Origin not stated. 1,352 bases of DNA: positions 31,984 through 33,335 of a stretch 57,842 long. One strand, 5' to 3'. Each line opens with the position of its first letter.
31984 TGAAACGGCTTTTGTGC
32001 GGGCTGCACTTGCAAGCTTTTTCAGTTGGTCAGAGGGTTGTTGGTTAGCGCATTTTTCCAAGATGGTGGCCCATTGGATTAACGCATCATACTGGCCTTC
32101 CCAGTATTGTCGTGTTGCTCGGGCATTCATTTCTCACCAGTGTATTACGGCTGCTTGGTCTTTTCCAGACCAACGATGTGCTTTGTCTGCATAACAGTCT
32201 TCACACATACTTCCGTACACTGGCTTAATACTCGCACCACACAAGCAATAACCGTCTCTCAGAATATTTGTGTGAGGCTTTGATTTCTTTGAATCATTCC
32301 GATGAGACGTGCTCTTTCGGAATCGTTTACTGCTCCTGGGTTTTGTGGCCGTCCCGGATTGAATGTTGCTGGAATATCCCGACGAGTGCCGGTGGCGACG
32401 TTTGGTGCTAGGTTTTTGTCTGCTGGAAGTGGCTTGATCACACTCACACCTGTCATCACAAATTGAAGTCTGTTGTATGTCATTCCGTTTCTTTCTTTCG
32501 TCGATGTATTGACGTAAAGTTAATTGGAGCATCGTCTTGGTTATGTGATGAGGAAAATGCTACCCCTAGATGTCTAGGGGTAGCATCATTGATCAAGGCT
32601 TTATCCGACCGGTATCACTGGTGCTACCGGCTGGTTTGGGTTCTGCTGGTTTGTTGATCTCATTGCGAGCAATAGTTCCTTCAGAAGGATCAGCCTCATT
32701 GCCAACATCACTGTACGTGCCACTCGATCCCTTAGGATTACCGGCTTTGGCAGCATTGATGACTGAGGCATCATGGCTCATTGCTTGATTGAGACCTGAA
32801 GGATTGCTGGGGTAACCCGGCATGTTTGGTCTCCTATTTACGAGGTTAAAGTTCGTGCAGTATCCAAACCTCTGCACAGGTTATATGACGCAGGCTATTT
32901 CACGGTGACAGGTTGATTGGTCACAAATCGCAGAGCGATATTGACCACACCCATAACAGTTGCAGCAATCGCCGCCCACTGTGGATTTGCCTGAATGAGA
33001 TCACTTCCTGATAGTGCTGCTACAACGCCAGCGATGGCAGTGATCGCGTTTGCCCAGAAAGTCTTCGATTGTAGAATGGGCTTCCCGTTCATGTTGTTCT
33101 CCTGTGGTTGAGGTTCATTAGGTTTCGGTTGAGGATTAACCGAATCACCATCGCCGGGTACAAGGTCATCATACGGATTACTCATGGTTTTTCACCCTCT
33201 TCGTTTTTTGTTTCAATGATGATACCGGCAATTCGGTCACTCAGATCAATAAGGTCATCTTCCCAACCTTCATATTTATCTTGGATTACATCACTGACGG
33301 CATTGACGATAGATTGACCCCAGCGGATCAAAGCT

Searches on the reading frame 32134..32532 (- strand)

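Call 3: search_protein_families(library=pfam, proteins=[window:32134-32532:-], max_evalue=1)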
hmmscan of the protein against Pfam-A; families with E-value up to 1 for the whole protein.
window:32134-32532:- (132 aa): 2 families
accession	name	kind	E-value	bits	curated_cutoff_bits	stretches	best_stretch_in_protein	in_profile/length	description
PF04981.18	NMD3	-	0.0035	17.3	24.9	1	96-127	2-33/243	NMD3 family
PF10872.14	DUF2740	-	0.034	14.3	27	1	83-97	4-17/43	Protein of unknown function (DUF2740)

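Call 4: search_protein_families(library=phrogs, proteins=[window:32134-32532:-], max_evalue=0.1)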
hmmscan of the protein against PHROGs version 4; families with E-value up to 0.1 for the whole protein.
window:32134-32532:- (132 aa): 0 families

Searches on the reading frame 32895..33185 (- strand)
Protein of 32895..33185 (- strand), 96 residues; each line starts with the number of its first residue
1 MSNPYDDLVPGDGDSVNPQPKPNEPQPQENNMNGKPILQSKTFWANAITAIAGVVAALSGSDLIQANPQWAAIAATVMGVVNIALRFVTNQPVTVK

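Call 3: search_protein_families(library=pfam, proteins=[window:32895-33185:-], max_evalue=1)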
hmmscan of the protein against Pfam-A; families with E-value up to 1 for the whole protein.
window:32895-33185:- (96 aa): 2 families
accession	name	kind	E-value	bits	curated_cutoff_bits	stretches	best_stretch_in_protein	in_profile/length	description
PF23636.1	DUF7144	-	0.011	16.3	27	1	42-89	43-88/115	Domain of unknown function (DUF7144)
PF04531.18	Phage_holin_1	-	0.03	15.3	22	1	38-87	7-54/82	Bacteriophage holin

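Call 4: search_protein_families(library=phrogs, proteins=[window:32895-33185:-], max_evalue=0.1)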
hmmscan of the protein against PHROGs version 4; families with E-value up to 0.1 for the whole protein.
window:32895-33185:- (96 aa): 1 family
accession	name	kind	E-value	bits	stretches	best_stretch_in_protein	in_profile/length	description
phrog_297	-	lysis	0.017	16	1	30-85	7-58/176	holin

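Call 42: search_protein_families(library=ncbifam, proteins=[window:32895-33185:-], max_evalue=1)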
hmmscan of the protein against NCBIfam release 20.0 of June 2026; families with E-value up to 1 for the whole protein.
window:32895-33185:- (96 aa): 1 family
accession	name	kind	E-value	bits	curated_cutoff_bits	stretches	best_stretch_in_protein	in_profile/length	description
NF033634.1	SLATT_1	domain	0.32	11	41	1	41-82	23-69/132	SLATT domain-containing protein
